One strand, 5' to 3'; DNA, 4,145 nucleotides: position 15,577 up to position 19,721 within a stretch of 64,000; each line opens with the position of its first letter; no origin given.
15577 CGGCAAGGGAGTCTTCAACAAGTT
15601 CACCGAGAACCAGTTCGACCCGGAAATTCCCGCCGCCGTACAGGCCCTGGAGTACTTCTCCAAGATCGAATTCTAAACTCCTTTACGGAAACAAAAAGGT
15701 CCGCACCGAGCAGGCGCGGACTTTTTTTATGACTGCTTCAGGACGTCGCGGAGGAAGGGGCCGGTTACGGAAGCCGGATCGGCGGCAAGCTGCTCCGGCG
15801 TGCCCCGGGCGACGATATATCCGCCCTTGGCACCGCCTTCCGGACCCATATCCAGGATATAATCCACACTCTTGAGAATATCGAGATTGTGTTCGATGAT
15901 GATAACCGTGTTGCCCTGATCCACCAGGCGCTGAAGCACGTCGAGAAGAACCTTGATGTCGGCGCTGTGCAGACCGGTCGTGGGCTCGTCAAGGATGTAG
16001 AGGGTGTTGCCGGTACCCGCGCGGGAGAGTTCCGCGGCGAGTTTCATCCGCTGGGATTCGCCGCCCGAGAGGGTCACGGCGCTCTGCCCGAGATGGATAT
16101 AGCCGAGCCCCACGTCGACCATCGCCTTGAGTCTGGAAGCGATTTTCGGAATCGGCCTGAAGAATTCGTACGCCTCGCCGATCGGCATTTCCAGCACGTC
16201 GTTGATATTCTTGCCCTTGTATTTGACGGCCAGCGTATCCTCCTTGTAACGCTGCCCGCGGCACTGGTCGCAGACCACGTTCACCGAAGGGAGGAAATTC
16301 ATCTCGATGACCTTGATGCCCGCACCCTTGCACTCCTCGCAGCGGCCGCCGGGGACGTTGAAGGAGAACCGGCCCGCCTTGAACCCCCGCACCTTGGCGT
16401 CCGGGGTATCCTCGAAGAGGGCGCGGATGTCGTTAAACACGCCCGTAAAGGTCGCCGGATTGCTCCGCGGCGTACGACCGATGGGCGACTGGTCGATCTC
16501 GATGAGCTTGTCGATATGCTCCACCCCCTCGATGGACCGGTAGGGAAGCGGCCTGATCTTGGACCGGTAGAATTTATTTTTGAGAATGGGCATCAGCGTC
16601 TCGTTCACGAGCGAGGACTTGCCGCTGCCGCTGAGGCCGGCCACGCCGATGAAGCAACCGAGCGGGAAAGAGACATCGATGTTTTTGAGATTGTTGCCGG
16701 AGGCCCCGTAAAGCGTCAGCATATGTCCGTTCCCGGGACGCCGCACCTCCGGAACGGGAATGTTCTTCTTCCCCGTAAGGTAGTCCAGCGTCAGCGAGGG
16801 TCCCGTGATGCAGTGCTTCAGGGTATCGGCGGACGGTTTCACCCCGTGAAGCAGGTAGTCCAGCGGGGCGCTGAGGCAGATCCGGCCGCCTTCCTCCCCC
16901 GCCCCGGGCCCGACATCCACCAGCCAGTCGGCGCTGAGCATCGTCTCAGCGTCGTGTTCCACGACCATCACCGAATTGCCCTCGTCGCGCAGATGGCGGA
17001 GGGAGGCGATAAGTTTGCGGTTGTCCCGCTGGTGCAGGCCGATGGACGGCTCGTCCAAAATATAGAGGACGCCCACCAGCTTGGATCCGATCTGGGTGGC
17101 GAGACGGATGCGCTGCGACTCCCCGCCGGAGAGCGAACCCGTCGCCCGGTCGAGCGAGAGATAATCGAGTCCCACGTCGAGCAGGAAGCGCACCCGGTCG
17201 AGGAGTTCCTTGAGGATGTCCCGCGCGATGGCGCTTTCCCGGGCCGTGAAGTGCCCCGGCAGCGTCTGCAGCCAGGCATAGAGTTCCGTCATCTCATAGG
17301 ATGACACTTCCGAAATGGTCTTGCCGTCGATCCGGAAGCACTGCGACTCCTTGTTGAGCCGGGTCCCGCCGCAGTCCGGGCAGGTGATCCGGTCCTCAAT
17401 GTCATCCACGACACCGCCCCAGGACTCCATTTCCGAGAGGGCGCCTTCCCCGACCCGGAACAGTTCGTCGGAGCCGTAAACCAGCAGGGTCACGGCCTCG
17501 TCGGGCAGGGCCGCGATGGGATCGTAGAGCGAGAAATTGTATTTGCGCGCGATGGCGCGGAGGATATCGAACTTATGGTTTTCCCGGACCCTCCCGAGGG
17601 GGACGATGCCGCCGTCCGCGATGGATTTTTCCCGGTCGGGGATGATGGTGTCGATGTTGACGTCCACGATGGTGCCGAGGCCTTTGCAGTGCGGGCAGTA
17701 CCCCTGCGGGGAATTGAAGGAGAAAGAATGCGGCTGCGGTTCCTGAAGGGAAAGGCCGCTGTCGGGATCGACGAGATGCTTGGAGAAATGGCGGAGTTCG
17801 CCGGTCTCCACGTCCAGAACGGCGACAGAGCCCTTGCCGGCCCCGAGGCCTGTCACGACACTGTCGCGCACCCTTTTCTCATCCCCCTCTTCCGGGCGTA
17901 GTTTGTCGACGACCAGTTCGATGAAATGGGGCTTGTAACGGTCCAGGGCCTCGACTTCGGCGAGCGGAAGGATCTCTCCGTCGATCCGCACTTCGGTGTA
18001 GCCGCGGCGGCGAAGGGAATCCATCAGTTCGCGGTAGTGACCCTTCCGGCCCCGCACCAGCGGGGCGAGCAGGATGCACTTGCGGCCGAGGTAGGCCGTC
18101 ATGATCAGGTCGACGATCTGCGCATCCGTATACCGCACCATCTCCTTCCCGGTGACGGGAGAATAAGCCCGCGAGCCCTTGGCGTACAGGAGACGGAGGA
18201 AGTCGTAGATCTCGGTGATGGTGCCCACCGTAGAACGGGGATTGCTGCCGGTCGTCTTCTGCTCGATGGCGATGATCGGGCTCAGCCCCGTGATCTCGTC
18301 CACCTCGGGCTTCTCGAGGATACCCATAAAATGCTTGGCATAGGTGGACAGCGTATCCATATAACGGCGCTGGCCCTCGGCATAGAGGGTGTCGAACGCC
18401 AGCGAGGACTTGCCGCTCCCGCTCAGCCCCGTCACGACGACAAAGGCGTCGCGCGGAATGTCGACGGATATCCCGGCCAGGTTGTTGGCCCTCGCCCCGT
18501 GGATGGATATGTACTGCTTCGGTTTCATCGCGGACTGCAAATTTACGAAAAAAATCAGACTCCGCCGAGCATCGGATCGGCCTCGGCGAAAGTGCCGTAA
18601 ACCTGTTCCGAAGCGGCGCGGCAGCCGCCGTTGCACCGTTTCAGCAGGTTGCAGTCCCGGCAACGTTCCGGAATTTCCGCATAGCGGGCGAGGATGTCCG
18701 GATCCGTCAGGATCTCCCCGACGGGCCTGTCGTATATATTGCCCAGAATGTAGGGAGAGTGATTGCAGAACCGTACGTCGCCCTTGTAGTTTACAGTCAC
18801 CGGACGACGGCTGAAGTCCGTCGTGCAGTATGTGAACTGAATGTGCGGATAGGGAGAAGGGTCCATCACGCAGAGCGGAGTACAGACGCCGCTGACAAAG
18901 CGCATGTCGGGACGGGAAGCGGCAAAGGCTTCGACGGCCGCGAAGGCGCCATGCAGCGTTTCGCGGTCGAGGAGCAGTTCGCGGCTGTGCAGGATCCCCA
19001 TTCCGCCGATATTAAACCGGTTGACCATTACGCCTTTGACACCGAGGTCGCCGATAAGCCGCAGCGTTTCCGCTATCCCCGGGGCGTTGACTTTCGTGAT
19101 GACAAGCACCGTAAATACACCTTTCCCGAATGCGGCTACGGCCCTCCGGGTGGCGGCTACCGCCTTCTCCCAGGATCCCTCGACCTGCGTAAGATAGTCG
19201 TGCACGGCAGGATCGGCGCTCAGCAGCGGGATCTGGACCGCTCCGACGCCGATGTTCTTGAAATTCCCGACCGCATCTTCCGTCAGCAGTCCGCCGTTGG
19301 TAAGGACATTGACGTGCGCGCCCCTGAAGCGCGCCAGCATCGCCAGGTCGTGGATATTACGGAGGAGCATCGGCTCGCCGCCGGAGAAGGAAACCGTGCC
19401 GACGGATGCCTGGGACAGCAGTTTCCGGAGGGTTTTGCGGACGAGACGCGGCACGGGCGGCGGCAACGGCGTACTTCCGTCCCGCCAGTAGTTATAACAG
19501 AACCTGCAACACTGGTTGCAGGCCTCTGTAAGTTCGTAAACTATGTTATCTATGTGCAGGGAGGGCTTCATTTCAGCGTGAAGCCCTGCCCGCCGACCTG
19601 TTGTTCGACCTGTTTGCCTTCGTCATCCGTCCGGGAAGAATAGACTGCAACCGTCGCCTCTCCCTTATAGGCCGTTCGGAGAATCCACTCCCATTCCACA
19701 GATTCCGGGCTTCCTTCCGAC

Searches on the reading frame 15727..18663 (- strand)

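Call 19: search_protein_families(library=pfam, proteins=[window:15727-18663:-])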
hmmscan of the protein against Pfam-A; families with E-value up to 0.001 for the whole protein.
window:15727-18663:- (978 aa): 8 families
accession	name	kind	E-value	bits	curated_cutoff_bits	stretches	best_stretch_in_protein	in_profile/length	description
PF17760.6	UvrA_inter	-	3.9e-29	101.2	23.3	1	180-284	3-107/109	UvrA interaction domain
PF00005.33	ABC_tran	-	1.3e-16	61.8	25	0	856-896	100-137/137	ABC transporter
PF17755.6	UvrA_DNA-bind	-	2.3e-16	60.5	23.2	1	338-426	3-96/110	UvrA DNA-binding domain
PF02463.25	SMC_N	-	3.4e-09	36.9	40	0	219-584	105-211/220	RecF/RecN/SMC N terminal domain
PF20703.3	nSTAND1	-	5.1e-08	33.4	27.1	0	671-696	35-60/379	Novel STAND NTPase 1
PF13191.12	AAA_16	-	2.8e-06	28.4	32.6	0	73-101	25-54/167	AAA ATPase domain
PF00684.25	DnaJ_CXXCXGXG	-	6.4e-06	26.8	32.7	0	774-805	17-51/65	DnaJ central domain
PF13555.12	AAA_29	-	0.00022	21.3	27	0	67-88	17-38/61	P-loop containing region of AAA domain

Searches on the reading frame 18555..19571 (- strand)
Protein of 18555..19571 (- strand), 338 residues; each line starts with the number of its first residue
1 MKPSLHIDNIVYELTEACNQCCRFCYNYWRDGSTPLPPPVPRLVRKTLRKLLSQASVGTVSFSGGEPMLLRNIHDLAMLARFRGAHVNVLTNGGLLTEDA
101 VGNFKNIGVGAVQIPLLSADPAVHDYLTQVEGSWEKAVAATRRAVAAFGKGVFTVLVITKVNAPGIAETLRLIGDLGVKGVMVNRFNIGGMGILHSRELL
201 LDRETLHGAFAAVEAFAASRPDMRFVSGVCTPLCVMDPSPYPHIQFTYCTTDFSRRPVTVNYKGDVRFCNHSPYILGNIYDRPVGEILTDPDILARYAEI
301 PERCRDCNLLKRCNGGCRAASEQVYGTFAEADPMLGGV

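Call 19: search_protein_families(library=pfam, proteins=[window:18555-19571:-])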
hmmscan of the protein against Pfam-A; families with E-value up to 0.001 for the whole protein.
window:18555-19571:- (338 aa): 3 families
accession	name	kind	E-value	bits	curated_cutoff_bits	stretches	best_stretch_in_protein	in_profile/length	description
PF04055.27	Radical_SAM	-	2.7e-22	80.1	29.5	1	12-173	1-166/166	Radical SAM superfamily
PF13186.11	SPASM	-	1.7e-06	28.7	21.5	1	256-308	6-67/67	Iron-sulfur cluster-binding domain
PF13353.11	Fer4_12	-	0.00011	23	22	1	16-81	13-75/137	4Fe-4S single cluster domain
